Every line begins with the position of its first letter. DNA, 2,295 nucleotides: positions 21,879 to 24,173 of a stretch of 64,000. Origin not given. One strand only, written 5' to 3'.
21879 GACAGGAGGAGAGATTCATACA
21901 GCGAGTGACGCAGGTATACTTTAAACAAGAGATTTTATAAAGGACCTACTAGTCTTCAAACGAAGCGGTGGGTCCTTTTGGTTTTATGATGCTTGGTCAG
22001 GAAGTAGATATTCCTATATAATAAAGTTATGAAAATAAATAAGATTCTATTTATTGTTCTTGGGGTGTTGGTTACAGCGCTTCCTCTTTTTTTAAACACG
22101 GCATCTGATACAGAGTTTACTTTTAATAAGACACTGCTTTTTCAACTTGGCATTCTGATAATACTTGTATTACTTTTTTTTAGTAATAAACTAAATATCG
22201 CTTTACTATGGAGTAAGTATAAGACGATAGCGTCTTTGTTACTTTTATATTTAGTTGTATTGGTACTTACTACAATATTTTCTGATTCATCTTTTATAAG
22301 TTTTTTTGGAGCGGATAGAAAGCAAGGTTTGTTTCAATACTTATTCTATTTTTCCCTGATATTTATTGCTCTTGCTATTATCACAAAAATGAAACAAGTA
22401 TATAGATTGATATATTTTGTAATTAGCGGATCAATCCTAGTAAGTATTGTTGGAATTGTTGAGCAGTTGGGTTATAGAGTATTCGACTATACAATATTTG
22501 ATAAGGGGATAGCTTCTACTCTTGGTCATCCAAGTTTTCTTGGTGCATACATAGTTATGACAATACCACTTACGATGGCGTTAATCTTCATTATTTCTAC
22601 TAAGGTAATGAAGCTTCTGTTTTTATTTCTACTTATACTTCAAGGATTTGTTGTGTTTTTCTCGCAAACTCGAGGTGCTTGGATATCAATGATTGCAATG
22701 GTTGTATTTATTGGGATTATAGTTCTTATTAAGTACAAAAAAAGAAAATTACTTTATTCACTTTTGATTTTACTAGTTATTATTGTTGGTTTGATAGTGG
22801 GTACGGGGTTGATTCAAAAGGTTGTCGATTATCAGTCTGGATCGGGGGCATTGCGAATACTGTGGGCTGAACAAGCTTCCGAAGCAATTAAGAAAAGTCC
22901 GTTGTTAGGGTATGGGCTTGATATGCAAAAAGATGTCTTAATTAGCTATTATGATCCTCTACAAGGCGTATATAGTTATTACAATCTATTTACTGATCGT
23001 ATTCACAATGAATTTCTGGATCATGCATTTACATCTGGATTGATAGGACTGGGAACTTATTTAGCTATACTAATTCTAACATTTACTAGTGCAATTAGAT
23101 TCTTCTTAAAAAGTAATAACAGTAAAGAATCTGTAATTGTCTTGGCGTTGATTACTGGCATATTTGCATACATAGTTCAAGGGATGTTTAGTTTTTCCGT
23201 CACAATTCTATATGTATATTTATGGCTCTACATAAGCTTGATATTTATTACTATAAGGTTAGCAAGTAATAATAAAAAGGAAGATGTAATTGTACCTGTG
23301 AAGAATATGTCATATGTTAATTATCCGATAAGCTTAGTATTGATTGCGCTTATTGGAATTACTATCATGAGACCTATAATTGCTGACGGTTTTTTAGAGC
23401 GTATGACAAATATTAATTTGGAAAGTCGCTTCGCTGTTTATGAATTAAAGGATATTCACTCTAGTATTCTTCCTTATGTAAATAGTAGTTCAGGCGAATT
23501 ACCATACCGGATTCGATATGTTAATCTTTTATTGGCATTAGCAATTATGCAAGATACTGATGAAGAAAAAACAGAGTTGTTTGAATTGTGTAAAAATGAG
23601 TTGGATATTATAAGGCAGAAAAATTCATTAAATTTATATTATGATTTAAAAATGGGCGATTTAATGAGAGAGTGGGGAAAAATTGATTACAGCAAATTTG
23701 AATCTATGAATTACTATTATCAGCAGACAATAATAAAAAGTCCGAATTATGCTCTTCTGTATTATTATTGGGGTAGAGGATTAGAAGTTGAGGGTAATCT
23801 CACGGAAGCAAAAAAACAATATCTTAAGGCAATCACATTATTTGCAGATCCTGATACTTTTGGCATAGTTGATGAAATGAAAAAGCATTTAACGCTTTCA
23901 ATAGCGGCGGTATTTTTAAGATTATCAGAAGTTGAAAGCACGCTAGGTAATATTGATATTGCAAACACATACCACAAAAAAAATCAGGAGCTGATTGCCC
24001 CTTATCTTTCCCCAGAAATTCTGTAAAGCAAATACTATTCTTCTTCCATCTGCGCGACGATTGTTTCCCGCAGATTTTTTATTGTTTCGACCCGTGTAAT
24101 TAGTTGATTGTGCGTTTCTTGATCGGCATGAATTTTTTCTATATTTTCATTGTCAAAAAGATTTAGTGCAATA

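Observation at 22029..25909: Two convergent, paralogous Wzy_C-like + TPR membrane proteins with stops 8 nt apart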

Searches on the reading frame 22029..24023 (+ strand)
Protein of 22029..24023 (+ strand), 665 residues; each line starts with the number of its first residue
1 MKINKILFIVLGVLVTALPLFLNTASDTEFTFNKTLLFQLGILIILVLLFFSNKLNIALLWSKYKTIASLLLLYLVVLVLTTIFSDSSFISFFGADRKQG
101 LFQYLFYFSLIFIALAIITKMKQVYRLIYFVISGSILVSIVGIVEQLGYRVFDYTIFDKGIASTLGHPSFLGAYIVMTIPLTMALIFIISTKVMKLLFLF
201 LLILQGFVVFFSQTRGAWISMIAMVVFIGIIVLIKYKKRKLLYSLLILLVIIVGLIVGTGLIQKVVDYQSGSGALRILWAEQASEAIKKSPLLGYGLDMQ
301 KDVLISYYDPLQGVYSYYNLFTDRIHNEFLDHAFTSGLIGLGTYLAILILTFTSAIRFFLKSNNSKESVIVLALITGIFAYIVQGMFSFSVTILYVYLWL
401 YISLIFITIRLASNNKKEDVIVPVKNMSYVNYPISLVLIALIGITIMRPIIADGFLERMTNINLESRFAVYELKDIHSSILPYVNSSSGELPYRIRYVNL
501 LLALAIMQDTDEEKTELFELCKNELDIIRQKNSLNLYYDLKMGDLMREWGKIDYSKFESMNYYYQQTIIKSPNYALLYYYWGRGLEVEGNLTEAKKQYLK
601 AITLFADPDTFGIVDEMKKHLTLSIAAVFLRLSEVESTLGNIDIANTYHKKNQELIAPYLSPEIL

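Call 4: search_protein_families(library=pfam, proteins=[window:22029-24023:+], max_evalue=0.01)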
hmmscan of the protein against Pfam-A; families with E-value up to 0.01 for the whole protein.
window:22029-24023:+ (665 aa): 2 families
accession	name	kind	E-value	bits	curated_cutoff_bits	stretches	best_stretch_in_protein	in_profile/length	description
PF04932.20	Wzy_C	-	7.7e-19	68.4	31.7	1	201-344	2-148/149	O-Antigen ligase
PF23074.1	PH_FT_N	-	0.0095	16.1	24.4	0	510-564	45-99/125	PH domain found in tandem in fungal proteins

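Call 8: search_protein_families(library=ncbifam, proteins=[window:22029-24023:+], max_evalue=0.001)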
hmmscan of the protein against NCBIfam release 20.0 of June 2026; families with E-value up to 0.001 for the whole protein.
window:22029-24023:+ (665 aa): 2 families
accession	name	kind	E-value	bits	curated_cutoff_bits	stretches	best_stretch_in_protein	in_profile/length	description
TIGR00947.1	2A73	equivalog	3.3e-13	49.4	366.4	1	40-388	41-400/425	IctB family putative bicarbonate transporter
TIGR03097.1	PEP_O_lig_1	hypoth_equivalog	2.9e-12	46.2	188.1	1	29-387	41-384/408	putative O-glycosylation ligase, exosortase A system-associated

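Call 9: search_solved_structures(query=window:22029-24023:+, max_evalue=1)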
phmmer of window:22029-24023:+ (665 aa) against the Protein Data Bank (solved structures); distinct sequences matched with E-value up to 1: 2.
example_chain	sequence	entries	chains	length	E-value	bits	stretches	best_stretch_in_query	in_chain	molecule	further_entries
8ump_A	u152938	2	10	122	0.21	13.3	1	542-608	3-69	T33-ml35-redesigned-TPR-domain-fold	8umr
3ikb_A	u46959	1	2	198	0.97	11.1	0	534-564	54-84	uncharacterized conserved protein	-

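Call 11: find_homologous_proteins(query=window:22029-24023:+)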
Query window:22029-24023:+ (665 aa): 48 proteins with E <= 0.001 among 8000 candidates.
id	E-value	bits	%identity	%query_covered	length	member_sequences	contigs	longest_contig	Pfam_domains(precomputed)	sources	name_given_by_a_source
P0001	0.0e+0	1405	100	100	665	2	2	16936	PF04932.21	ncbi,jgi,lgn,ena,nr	ncbi:O-antigen ligase family protein [Patescibacteria group bacterium]|nr:O-antigen ligase family pr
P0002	1.9e-277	940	66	99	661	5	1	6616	PF04932.21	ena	-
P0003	2.5e-246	837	58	97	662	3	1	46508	PF04932.21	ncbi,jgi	ncbi:MAG: O-antigen ligase family protein [Patescibacteria group bacterium]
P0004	2.1e-242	824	58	99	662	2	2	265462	PF04932.21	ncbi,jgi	ncbi:MAG: O-antigen ligase family protein [Patescibacteria group bacterium]|jgi:putative inorganic c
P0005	1.3e-220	752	53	99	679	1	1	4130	PF04932.21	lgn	-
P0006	1.9e-213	729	50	99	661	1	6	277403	PF04932.21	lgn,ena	-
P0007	3.2e-208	711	59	84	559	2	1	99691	PF04932.21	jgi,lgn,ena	-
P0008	6.0e-152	526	41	98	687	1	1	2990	PF04932.21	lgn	-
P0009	4.7e-107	377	47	62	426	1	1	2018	PF04932.21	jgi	-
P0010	2.0e-97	345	43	60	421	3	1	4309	PF04932.21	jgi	-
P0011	4.2e-88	315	42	63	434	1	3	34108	PF04932.21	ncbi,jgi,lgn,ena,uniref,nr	ncbi:MAG: hypothetical protein COY66_01620 [Candidatus Kerfeldbacteria bacterium CG_4_10_14_0_8_um_f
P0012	1.5e-65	240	31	95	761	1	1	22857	PF13431.13,PF13414.13,PF00515.35,PF13181.13,PF07719.24,PF04932.21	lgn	-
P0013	1.8e-33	134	26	77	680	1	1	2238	PF14559.13,PF13431.13,PF23914.2,PF13414.13,PF00515.35,PF13424.13,PF13432.13,PF13181.13,PF07719.24,PF13174.13,PF04932.21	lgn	-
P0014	3.6e-25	107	25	80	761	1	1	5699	PF14559.13,PF00515.35,PF13424.13,PF13176.13,PF13432.13,PF13428.13,PF13181.13,PF07719.24,PF04932.21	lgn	-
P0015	2.9e-23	100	24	91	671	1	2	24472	PF13431.13,PF13414.13,PF13176.13,PF13428.13,PF13374.13,PF00515.35,PF13424.13,PF21033.5,PF13432.13,PF13181.13,PF07719.24,PF04932.21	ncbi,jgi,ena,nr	ncbi:MAG: O-antigen ligase family protein [Elusimicrobiota bacterium]|nr:O-antigen ligase family pro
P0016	3.2e-21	94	22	84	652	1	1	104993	PF13414.13,PF00515.35,PF13176.13,PF13181.13,PF07719.24,PF04932.21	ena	-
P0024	2.7e-15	74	26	70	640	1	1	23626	PF04932.21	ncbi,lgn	-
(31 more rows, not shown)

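Call 13: find_encoding_contigs(protein=P0004, flank=10000, max_places=3)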
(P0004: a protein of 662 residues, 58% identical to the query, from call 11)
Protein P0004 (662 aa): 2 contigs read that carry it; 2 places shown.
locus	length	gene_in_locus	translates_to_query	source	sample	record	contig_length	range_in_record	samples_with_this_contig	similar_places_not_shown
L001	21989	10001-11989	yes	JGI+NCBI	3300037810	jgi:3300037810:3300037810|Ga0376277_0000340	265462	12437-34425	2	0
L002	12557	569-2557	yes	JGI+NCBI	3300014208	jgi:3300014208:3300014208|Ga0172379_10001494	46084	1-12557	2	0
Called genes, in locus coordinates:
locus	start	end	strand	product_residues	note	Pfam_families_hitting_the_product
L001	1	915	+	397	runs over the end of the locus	-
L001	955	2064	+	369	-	PF06723:MreB_Mbl (faint), PF11104:PilM_2, PF14450:FtsA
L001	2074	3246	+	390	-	-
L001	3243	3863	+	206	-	PF04350:PilO (faint)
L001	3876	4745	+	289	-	-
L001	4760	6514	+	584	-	PF05157:MshEN, PF00437:T2SSE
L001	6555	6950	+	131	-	PF00072:Response_reg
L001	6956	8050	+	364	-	PF00437:T2SSE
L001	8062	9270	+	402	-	PF28597:T2SSF_N, PF00482:T2SSF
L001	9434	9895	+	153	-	PF07963:N_methyl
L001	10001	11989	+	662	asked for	PF04932:Wzy_C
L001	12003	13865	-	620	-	PF04932:Wzy_C, PF21033:RMD1-3 (faint), PF07719:TPR_2 (faint), PF13431:TPR_17 (faint), PF23914:TPR_CcmH_CycH (weak)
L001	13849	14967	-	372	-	PF00534:Glycos_transf_1, PF13692:Glyco_trans_1_4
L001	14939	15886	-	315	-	PF00535:Glycos_transf_2, PF10111:Glyco_tranf_2_2, PF13641:Glyco_tranf_2_3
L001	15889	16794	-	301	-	PF13489:Methyltransf_23, PF13847:Methyltransf_31, PF08241:Methyltransf_11, PF08242:Methyltransf_12, PF13649:Methyltransf_25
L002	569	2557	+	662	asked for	PF04932:Wzy_C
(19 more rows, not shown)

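Call 14: find_encoding_contigs(protein=P0006, flank=10000, max_places=3)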
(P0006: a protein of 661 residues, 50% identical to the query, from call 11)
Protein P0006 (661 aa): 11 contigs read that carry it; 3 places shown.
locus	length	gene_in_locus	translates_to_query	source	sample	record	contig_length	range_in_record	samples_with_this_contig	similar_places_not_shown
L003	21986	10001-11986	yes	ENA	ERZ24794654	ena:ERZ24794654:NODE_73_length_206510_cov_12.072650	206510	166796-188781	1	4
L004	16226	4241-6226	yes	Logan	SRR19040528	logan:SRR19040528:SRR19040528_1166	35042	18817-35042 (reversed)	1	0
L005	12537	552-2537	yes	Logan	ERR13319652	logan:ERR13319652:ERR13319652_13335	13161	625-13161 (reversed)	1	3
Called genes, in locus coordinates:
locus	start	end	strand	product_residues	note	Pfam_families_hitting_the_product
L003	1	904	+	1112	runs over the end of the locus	-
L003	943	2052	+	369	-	PF06723:MreB_Mbl (faint), PF11104:PilM_2, PF14450:FtsA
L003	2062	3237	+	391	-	-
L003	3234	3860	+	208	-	PF04350:PilO (weak)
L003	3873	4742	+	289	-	-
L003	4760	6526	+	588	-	PF05157:MshEN, PF00437:T2SSE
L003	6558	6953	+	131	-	PF00072:Response_reg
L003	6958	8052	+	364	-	PF00437:T2SSE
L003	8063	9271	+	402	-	PF28597:T2SSF_N, PF00482:T2SSF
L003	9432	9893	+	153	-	PF07963:N_methyl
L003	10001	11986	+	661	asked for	PF04932:Wzy_C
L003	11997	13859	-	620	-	PF04932:Wzy_C, PF00515:TPR_1 (faint), PF07719:TPR_2 (faint), PF13181:TPR_8 (faint), PF13428:TPR_14 (faint), PF21033:RMD1-3 (weak), PF23914:TPR_CcmH_CycH (faint), PF13414:TPR_11 (faint), +2 more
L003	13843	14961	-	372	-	PF00534:Glycos_transf_1, PF13692:Glyco_trans_1_4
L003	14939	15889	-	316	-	PF00535:Glycos_transf_2, PF10111:Glyco_tranf_2_2, PF13641:Glyco_tranf_2_3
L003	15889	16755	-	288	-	PF00535:Glycos_transf_2, PF10111:Glyco_tranf_2_2 (faint), PF13641:Glyco_tranf_2_3, PF13712:Glyco_tranf_2_5, PF13632:Glyco_trans_2_3 (weak)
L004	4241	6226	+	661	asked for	PF04932:Wzy_C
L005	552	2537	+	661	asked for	PF04932:Wzy_C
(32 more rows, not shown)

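Call 38: predict_structure(alignment_id=A1)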
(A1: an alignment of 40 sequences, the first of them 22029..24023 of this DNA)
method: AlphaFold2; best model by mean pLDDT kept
length: 665 residues; sequences in the alignment: 40
mean_pLDDT: 92.5   pTM: 0.92
mean pLDDT of the five models: 92.5, 91.9, 91.8, 91.1, 90.6
residues with pLDDT >= 90: 530; 70-90: 104; 50-70: 30; < 50: 1
segments of 3 or more residues with pLDDT < 50: none
pLDDT, mean of each block of 10 residues (from residue 1): 91 96 62 87 96 88 96 98 96 84 97 96 97 97 92 74 91 97 97 97 97 93 96 96 95 87 76 89 97 96 93 78 90 97 98 98 94 98 92 95 98 75 74 92 89 91 95 97 91 94 96 98 97 93 98 98 97 96 98 98 93 87 95 98 98 93 60
secondary structure, 60 per line:
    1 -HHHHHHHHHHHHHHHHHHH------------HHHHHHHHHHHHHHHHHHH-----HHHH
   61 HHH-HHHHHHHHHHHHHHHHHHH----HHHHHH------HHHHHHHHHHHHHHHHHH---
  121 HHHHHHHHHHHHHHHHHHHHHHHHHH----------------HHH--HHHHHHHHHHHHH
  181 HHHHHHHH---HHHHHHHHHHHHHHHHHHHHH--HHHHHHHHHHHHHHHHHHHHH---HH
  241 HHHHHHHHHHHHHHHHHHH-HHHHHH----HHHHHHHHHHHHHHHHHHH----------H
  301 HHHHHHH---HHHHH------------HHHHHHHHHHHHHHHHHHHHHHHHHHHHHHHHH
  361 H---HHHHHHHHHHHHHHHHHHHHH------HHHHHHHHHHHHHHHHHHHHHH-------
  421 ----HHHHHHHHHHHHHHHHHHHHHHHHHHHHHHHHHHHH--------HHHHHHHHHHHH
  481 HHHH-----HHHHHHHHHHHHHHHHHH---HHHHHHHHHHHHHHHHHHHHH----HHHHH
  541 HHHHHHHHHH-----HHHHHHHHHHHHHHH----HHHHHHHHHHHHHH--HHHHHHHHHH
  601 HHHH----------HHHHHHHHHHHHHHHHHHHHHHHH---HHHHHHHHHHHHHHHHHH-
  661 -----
elements in order: H2-20 H33-51 H57-63 H65-83 H88-93 H100-117 H121-146 H168-188 H192-212 H215-235 H239-259 H261-266 H271-289 H300-307 H311-315 H328-361 H365-385 H392-413 H425-460 H469-484 H490-507 H511-531 H536-550 H556-570 H575-588 H591-604 H615-638 H642-659

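Call 42: fold_search(model_id=the predicted structure, library=pdb)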
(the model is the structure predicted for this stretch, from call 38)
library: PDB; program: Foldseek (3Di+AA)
matches with E <= 10: 969; with E <= 0.001: 1
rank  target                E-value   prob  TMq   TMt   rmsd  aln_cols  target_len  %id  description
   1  7tpg_B                8.7e-07  1.00  0.44  0.68   5.7       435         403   14  Single-Particle Cryo-EM Structure of the WaaL O-antigen ligase in its ligand bound state (released 2022-04-06)
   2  8chy                  4.2e-03  1.00  0.17  0.35  12.2       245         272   14  Crystal structure of an 8-repeat consensus TPR superhelix with Zinc. (released 2024-02-21)
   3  6b85_A                5.3e-03  1.00  0.18  0.50   9.5       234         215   20  Crystal structure of transmembrane protein TMHC4_R (released 2018-03-14)
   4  4ui9_F                5.3e-03  0.96  0.17  0.21  25.3       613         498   12  Atomic structure of the human Anaphase-Promoting Complex (released 2015-06-17)
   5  6ejn_A                5.7e-03  1.00  0.19  0.40  15.8       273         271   15  The KLC2 TPR domain bound to the JIP3 leucine zipper domain (released 2018-09-05)
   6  4ui9_H                6.0e-03  0.95  0.17  0.21  25.3       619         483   12  Atomic structure of the human Anaphase-Promoting Complex (released 2015-06-17)
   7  8cut_A                7.3e-03  1.00  0.18  0.80   3.4       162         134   22  Accurate computational design of genetically encoded 3D protein crystals (released 2023-11-01)
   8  6eou                  7.3e-03  1.00  0.21  0.36  16.9       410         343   12  O-GlcNAc transferase TPR domain with the intellectual disability associated mutation L254F (released 2018-05-09)
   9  6ejn_B                7.9e-03  1.00  0.19  0.41  15.6       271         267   15  The KLC2 TPR domain bound to the JIP3 leucine zipper domain (released 2018-09-05)
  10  9qhc_B                7.9e-03  1.00  0.15  0.32  11.1       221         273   18  Crystal structure of 8-repeat CTPR protein with eliminated coordination sites (released 2025-10-22)
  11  3edt_B                8.6e-03  1.00  0.19  0.43  11.9       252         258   14  Crystal structure of the mutated S328N hKLC2 TPR domain (released 2009-02-10)
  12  8far_A                9.3e-03  1.00  0.18  0.79   3.3       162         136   22  Accurate computational design of genetically encoded 3D protein crystals (released 2023-11-01)
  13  8fwd_1                1.0e-02  1.00  0.18  0.77   3.5       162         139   21  Fast and versatile sequence- independent protein docking for nanomaterials design using RPXDock (released 2023-05-10)
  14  5g05_H                1.0e-02  0.90  0.16  0.21  25.4       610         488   12  Cryo-EM structure of combined apo phosphorylated APC (released 2016-05-25)
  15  8cus_A                1.0e-02  1.00  0.18  0.79   3.4       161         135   22  Accurate computational design of genetically encoded 3D protein crystals (released 2023-11-01)
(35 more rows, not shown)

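Call 49: find_encoding_contigs(protein=P0012, flank=8000, max_places=2)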
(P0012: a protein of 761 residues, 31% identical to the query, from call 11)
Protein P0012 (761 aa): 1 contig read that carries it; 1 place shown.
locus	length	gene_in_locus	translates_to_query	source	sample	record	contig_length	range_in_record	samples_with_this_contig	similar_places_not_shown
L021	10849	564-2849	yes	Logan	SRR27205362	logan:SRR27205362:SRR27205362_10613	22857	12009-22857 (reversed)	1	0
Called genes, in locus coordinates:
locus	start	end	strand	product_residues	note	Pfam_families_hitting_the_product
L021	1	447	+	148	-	?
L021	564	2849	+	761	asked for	PF04932:Wzy_C, PF07719:TPR_2 (faint), PF13414:TPR_11 (faint), PF13431:TPR_17 (faint), PF00515:TPR_1 (weak), PF13181:TPR_8 (weak)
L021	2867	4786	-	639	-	PF04932:Wzy_C, PF13431:TPR_17 (faint), PF21033:RMD1-3 (faint), PF13181:TPR_8 (faint)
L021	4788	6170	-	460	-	PF13727:CoA_binding_3, PF02397:Bac_transf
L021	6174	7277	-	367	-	PF00535:Glycos_transf_2, PF10111:Glyco_tranf_2_2 (faint), PF13641:Glyco_tranf_2_3, PF13632:Glyco_trans_2_3 (weak)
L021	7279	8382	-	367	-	PF00534:Glycos_transf_1, PF13692:Glyco_trans_1_4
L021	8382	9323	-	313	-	PF00535:Glycos_transf_2, PF10111:Glyco_tranf_2_2, PF13641:Glyco_tranf_2_3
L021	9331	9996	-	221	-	PF13489:Methyltransf_23, PF01209:Ubie_methyltran (weak), PF05175:MTS, PF07021:MetW, PF13649:Methyltransf_25, PF13847:Methyltransf_31, PF08241:Methyltransf_11, PF08242:Methyltransf_12, +1 more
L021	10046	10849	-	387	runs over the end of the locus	PF13439:Glyco_transf_4, PF00534:Glycos_transf_1, PF13692:Glyco_trans_1_4, PF13524:Glyco_trans_1_2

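Call 64: find_encoding_contigs(protein=P0024, flank=6000, max_places=1)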
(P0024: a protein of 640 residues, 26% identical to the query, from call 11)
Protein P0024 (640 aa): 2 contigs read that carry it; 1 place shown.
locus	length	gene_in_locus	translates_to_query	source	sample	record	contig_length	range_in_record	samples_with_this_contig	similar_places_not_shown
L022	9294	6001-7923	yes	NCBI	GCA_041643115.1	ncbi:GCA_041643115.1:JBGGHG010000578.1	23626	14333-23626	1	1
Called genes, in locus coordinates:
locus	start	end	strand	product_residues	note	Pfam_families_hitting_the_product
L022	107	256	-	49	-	-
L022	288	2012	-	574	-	PF03717:PBP_dimer, PF00905:Transpeptidase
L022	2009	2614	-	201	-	-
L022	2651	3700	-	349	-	PF00022:Actin (faint), PF06723:MreB_Mbl, PF00012:HSP70, PF14450:FtsA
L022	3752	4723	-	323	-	-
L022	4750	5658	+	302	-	-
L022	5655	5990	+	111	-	-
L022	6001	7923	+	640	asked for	PF04932:Wzy_C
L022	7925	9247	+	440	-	PF00464:SHMT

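Call 65: find_encoding_contigs(protein=P0016, flank=6000, max_places=1)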
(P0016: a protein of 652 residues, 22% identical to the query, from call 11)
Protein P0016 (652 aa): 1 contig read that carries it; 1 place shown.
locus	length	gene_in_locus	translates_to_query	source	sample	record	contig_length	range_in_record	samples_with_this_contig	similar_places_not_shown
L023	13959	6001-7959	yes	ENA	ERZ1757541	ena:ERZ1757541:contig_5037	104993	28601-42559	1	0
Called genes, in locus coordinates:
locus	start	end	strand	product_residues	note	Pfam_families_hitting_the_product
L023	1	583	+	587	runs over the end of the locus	PF01268:FTHFS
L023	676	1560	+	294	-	PF00763:THF_DHG_CYH, PF02882:THF_DHG_CYH_C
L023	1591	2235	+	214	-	PF00571:CBS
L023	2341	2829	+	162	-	PF00149:Metallophos (weak), PF12850:Metallophos_2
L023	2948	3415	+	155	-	PF00027:cNMP_binding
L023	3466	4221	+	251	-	PF00005:ABC_tran, PF02463:SMC_N (weak), PF09818:ABC_ATPase (faint), PF13304:AAA_21 (weak)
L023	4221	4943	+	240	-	PF00528:BPD_transp_1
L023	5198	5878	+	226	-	PF03006:HlyIII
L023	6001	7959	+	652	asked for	PF07719:TPR_2 (faint), PF04932:Wzy_C, PF00515:TPR_1 (faint), PF13176:TPR_7 (faint), PF13414:TPR_11 (faint), PF13181:TPR_8 (faint)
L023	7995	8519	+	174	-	PF02870:Methyltransf_1N, PF01035:DNA_binding_1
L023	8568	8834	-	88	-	-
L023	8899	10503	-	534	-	PF13231:PMT_2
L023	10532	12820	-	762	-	PF09586:YfhO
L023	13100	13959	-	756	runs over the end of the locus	PF09913:DUF2142 (weak), PF13231:PMT_2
